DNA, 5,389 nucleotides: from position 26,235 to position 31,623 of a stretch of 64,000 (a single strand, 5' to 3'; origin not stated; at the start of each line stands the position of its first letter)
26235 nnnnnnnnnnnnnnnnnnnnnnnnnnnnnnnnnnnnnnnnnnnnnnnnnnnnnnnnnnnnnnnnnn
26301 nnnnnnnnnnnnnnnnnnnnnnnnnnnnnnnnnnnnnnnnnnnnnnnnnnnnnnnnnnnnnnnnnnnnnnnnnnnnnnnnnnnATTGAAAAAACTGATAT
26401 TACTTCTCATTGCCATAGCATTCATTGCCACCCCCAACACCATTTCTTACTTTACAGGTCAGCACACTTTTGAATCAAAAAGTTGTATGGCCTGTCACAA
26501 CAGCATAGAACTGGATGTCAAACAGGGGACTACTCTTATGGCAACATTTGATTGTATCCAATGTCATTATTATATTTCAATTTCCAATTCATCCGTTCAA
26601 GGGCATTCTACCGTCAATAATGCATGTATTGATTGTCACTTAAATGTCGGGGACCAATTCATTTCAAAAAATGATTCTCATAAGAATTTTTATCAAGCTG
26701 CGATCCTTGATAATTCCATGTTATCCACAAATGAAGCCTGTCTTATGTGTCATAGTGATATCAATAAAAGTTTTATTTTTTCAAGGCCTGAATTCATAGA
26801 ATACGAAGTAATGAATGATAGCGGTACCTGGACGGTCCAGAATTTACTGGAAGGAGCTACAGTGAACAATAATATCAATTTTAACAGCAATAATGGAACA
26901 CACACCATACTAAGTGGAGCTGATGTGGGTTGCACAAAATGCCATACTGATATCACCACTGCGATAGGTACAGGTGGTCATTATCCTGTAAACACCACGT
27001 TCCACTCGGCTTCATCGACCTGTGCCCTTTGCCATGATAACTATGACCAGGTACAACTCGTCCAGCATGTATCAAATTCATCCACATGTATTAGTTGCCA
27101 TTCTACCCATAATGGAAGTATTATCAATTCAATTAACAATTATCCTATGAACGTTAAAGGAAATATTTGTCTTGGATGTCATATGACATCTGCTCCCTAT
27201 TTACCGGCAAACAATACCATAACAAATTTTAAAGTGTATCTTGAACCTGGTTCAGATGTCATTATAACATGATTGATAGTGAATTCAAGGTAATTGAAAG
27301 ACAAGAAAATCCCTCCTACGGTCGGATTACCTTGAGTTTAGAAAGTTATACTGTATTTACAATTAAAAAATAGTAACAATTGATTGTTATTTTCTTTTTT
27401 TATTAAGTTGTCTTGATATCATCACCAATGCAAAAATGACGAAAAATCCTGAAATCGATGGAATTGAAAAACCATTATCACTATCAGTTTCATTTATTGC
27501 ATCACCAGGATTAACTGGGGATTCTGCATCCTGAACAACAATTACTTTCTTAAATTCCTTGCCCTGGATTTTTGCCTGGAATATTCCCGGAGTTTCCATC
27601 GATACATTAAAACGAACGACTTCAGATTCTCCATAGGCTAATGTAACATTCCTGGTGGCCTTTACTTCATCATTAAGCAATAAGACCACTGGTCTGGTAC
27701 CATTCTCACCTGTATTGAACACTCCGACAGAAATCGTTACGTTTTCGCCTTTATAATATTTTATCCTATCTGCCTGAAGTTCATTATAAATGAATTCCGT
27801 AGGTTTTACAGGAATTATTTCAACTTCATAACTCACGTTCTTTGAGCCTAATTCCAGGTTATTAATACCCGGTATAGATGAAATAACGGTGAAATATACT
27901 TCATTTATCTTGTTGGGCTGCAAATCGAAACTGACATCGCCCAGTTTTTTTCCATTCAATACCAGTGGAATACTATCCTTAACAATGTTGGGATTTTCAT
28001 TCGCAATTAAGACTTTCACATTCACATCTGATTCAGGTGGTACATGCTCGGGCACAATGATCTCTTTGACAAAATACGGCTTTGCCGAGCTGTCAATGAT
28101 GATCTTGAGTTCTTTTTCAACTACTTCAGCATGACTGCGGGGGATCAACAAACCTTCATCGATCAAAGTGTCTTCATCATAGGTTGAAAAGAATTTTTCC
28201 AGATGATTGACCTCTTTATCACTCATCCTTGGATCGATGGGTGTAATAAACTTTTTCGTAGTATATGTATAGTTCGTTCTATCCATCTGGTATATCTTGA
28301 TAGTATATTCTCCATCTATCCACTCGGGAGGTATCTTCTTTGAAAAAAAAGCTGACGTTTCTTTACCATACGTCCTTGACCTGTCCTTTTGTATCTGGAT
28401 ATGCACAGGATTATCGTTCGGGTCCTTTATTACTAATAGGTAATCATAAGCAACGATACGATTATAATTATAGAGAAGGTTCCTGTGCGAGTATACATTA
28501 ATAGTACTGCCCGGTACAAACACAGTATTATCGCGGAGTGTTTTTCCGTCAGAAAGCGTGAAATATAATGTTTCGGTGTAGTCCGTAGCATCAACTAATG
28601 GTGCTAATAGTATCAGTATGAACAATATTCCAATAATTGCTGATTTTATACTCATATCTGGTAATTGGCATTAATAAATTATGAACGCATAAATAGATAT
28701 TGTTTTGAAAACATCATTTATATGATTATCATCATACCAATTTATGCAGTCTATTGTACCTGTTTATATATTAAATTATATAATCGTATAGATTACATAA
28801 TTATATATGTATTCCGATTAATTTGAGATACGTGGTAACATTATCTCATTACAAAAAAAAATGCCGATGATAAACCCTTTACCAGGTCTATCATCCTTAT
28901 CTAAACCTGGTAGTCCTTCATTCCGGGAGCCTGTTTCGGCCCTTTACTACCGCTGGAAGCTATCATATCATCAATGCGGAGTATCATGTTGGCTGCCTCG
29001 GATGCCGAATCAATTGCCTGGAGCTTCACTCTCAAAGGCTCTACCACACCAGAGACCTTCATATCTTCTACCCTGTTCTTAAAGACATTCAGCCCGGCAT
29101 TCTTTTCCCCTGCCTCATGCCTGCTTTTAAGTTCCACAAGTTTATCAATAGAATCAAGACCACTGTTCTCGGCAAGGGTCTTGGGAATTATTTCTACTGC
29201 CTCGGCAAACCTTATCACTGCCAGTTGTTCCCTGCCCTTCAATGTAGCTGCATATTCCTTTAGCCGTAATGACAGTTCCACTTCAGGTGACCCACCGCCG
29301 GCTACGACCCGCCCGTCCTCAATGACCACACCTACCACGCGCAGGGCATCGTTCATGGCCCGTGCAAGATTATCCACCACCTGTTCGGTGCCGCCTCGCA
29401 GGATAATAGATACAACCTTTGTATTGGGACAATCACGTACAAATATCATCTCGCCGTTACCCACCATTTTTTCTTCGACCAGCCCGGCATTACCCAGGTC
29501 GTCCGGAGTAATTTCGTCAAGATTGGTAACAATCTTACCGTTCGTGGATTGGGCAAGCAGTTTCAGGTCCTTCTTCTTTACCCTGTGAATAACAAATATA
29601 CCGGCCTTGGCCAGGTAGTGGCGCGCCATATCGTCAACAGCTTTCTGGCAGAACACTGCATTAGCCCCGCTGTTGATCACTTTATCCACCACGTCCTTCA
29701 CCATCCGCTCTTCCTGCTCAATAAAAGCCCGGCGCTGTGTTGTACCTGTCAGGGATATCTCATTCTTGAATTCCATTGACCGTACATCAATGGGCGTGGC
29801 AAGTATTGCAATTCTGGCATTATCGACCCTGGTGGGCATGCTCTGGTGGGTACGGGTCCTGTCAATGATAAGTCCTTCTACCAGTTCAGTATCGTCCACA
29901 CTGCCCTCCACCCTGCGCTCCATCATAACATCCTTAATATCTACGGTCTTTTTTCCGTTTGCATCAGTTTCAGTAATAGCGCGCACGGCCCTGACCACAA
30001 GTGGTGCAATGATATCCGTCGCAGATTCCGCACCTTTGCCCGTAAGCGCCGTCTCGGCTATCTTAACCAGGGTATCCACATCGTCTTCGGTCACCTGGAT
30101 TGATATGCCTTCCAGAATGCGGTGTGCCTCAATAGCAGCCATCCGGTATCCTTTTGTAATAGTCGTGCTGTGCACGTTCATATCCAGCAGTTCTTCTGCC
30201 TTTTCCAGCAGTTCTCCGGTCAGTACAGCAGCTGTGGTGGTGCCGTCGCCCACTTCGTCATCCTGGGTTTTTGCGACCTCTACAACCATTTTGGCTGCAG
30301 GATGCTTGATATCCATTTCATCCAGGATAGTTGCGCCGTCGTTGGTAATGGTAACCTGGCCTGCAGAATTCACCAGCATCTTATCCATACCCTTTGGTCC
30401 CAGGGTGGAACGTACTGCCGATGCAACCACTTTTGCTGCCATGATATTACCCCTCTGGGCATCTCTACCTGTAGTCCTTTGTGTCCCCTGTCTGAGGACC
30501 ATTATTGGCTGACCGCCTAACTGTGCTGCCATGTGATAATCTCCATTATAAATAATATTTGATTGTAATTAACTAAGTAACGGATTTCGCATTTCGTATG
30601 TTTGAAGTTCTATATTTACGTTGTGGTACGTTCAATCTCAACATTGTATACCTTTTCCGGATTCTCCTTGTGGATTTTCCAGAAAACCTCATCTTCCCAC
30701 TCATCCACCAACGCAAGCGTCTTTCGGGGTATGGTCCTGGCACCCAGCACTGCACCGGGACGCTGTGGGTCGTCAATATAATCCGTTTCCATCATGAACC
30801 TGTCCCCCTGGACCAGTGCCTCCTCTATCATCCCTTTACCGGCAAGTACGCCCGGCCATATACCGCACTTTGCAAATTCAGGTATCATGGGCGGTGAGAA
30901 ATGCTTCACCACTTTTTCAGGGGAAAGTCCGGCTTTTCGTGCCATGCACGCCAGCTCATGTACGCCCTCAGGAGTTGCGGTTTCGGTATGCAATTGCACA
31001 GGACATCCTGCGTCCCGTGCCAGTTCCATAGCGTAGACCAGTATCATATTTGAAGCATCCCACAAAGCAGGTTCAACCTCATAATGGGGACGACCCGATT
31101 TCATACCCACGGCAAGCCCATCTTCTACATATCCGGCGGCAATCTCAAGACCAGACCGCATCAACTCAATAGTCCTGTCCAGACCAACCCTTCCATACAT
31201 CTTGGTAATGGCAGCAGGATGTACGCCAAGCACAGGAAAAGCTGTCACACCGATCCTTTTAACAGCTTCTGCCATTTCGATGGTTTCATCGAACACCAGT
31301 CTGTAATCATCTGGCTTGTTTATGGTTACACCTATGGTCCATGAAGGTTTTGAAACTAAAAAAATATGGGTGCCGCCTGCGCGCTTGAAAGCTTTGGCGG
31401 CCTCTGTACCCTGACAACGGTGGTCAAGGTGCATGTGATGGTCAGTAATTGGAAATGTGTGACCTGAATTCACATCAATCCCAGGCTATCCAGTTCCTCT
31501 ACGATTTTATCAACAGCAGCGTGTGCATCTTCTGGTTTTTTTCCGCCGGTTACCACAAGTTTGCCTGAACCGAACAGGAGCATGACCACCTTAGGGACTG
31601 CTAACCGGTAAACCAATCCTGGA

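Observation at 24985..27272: Dedicated SipW/Sec11-type signal peptidase between two multihaem cytochromes that share a SipW-cognate-like N-terminus: candidate assembly system for extracellular cytochrome polymers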

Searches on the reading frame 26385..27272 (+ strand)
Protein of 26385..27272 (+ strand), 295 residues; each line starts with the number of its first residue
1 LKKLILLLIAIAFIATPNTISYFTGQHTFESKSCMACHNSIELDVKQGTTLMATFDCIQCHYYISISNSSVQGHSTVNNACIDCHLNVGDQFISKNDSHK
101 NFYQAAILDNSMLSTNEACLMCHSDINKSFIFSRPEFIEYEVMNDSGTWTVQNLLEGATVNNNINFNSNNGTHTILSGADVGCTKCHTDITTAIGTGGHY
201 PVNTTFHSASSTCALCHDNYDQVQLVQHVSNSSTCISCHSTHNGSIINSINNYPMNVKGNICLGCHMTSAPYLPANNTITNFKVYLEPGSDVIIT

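Call 3: search_protein_families(library=pfam, proteins=[window:26385-27272:+], max_evalue=1)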
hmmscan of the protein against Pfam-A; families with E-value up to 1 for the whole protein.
window:26385-27272:+ (295 aa): 10 families
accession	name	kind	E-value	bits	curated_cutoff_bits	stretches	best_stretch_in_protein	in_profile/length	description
PF14522.11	Cytochrome_C7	-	1.7e-10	41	24.8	4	179-240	12-67/67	Cytochrome c7 and related cytochrome c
PF22113.1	Mtrc-MtrF_II-IV_dom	-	6.8e-08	32.7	30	2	29-125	79-165/176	Outer membrane cytochrome MtrC/MtrF-like, domains II/IV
PF14537.11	Cytochrom_c3_2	-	4.6e-07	30.6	25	3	54-126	6-67/79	Cytochrome c3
PF09699.15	Paired_CXXCH_1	-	9.3e-06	25.7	20.6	3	56-85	8-36/41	Doubled CXXCH motif (Paired_CXXCH_1)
PF21342.2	SoxA-TsdA_cyt-c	-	0.0055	17.1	27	0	27-46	10-29/88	SoxA/TsdA, cytochrome c domain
PF15414.12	DUF4621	-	0.059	12.7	27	1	23-100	51-127/329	Protein of unknown function (DUF4621)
PF22959.3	Ig_NUP210_15th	-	0.073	13.1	27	0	204-247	42-83/102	NUP210 Ig-like domain 15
PF22678.1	Cytochrom_c_NrfB-like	-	0.12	13.3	27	1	81-125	1-42/89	Cytochrome c-type protein NrfB-like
PF13435.11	Cytochrome_C554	-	0.37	12.2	20.8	0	212-270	1-59/84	Cytochrome c554 and c-prime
PF24042.1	DUF7351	-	0.5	10.5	31.2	0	172-243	58-126/177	Domain of unknown function (DUF7351)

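Call 4: search_protein_families(library=ncbifam, proteins=[window:26385-27272:+], max_evalue=1)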
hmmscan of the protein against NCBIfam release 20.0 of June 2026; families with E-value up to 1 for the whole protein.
window:26385-27272:+ (295 aa): 6 families
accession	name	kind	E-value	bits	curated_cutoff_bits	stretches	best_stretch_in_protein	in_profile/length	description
TIGR03508.1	decahem_SO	subfamily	7.1e-10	38.8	192.2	2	22-134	85-185/258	DmsE family decaheme c-type cytochrome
NF041028.1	decahem_GSU2203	exception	9.3e-08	31.6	325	2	178-268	65-157/317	GSU2203 family decaheme c-type cytochrome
TIGR03153.1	cytochr_NrfH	equivalog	1.1e-07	32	134.2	4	16-64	87-136/138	cytochrome c nitrite reductase small subunit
TIGR03146.1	cyt_nit_nrfB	equivalog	0.00027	21.2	166.6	1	33-86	42-92/145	cytochrome c nitrite reductase pentaheme subunit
TIGR01905.1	paired_CXXCH_1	subfamily_domain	0.00037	20.3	25.2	1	233-269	7-39/41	doubled CXXCH domain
NF047727.1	4hemeCytCCctA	equivalog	0.62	10.2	180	1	3-87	4-89/109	tetraheme c-type cytochrome CctA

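Call 6: search_solved_structures(query=window:26385-27272:+, max_evalue=10, show_alignments=3)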
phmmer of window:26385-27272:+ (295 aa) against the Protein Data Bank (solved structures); distinct sequences matched with E-value up to 10: 10.
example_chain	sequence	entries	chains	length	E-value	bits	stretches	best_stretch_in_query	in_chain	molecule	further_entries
8e5g_A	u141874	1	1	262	0.00034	23.1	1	51-181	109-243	c-type cytochrome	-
6f0k_A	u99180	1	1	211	0.026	16.9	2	33-66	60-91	Cytochrome c family protein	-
3gj8_B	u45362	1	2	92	0.23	13.8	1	226-268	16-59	Nuclear pore complex protein Nup153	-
8bcx_A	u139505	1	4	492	0.25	13.7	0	63-125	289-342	Nitrite reductase (cytochrome; ammonia-forming)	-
4h3w_A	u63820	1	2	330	0.4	13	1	22-103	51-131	hypothetical protein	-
8qj6_A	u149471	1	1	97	0.45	12.9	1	6-58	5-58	Lipoprotein cytochrome c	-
1fgj_A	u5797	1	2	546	5.2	9.4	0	102-217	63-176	HYDROXYLAMINE OXIDOREDUCTASE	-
4fas_A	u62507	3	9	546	5.4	9.3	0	102-217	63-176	Hydroxylamine oxidoreductase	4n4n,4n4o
6m0p_A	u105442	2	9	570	5.8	9.2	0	102-217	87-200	Aerobic hydroxylamine oxidoreductase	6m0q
6v0a_A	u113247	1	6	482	8.4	8.7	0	63-88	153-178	Nitrite reductase (cytochrome; ammonia-forming)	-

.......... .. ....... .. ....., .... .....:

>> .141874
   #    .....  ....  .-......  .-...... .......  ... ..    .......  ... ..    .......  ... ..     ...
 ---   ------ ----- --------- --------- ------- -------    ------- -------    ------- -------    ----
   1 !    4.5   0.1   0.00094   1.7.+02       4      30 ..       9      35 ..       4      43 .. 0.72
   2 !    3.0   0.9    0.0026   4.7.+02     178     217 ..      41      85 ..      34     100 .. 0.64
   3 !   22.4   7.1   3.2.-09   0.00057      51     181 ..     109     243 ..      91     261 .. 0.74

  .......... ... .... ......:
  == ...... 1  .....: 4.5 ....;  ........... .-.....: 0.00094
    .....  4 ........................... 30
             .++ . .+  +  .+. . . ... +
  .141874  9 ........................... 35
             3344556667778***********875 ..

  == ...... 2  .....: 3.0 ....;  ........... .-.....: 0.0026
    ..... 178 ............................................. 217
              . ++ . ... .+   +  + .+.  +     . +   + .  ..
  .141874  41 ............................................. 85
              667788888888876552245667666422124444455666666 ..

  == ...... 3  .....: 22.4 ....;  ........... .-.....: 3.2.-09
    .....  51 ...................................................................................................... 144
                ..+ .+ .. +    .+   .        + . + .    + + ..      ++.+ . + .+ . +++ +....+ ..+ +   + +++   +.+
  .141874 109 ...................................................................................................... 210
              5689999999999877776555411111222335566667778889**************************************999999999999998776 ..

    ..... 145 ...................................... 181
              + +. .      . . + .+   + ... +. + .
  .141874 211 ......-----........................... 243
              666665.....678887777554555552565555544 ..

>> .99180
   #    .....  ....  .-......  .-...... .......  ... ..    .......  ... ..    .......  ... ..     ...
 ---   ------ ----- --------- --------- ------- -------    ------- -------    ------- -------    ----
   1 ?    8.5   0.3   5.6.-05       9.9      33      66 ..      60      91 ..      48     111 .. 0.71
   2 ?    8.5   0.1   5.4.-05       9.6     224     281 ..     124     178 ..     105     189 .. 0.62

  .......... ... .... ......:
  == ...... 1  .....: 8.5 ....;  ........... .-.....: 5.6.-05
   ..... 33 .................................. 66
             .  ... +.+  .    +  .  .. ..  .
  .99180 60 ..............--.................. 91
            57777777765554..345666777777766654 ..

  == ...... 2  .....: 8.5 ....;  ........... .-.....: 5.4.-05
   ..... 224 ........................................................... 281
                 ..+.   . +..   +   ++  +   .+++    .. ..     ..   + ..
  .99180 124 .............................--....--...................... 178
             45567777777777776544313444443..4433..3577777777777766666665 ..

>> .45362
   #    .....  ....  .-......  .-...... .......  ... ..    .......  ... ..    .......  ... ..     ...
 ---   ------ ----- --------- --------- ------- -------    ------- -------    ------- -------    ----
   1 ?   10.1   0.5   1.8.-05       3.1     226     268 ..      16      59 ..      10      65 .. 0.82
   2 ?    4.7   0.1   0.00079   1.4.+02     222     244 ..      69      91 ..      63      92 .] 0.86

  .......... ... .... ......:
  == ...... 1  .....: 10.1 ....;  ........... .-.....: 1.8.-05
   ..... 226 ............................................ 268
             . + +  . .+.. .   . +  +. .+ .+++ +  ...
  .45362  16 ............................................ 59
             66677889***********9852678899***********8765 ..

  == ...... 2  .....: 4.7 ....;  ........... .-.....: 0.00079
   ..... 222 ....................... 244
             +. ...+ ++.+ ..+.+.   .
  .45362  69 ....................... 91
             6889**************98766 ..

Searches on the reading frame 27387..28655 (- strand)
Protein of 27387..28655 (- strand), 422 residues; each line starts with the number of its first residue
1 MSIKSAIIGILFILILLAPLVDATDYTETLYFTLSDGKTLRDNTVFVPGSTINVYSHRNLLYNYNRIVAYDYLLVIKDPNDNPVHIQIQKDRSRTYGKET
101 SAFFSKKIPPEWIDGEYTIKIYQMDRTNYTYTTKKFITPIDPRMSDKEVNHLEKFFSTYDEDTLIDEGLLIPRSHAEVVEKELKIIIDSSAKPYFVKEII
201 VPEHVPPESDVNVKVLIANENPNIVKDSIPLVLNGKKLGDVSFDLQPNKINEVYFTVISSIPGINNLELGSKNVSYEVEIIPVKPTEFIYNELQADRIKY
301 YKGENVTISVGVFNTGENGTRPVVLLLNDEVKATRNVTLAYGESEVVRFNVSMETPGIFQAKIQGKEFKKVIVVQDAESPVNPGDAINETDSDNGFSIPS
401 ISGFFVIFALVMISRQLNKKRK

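Call 3: search_protein_families(library=pfam, proteins=[window:27387-28655:-], max_evalue=1)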
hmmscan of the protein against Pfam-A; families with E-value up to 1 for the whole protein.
window:27387-28655:- (422 aa): 1 family
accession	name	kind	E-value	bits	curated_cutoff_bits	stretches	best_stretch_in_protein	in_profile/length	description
PF07705.17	CARDB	-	0.0021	18.7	22.7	1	299-359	14-77/101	CARDB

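Call 4: search_protein_families(library=ncbifam, proteins=[window:27387-28655:-], max_evalue=1)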
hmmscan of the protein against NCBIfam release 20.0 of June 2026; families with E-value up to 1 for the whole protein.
window:27387-28655:- (422 aa): 0 families

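Call 42: search_protein_families(library=pfam, alignment_id=A2, max_evalue=0.01)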
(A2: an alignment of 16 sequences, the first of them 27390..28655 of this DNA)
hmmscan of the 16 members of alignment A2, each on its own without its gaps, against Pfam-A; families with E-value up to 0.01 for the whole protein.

A. member 1, window:27390-28655:- (422 aa): 1 family
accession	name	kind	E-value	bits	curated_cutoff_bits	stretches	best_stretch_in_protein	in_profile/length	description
PF07705.17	CARDB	-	0.0021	18.7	22.7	0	299-359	14-77/101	CARDB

B. families by the number of members that match (of 16 scanned): 12 families
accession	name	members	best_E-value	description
PF07705.17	CARDB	9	3.7e-12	CARDB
PF16967.11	TcfC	2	0.00013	E-set like domain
PF17957.7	Big_7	2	0.00033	Bacterial Ig domain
PF21223.3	TPPII_Ig-like-1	2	0.00081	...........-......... II, first Ig-like domain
PF14524.12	Wzt_C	1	2.5e-07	Wzt C-terminal domain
PF01833.30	TIG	1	0.00085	IPT/TIG domain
PF18962.6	Por_Secre_tail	1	0.0016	Secretion system C-terminal sorting domain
PF14734.12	DUF4469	1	0.0019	Domain of unknown function (DUF4469) with IG-like fold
PF18675.7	HepII_C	1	0.0021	Heparinase II C-terminal domain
PF16640.11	Big_3_5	1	0.0023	Bacterial Ig-like domain (group 3)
PF07495.19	Y_Y_Y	1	0.006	Y_Y_Y domain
PF06355.19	Aegerolysin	1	0.006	Aegerolysin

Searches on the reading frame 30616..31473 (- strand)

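Call 75: search_protein_families(library=pfam, proteins=[window:30616-31473:-], max_evalue=0.0001)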
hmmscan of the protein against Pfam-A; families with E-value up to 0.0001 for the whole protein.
window:30616-31473:- (285 aa): 1 family
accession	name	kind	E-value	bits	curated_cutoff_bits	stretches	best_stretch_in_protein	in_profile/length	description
PF01026.27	TatD_DNase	-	1.1e-25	90.9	27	1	10-277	1-253/253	TatD related DNase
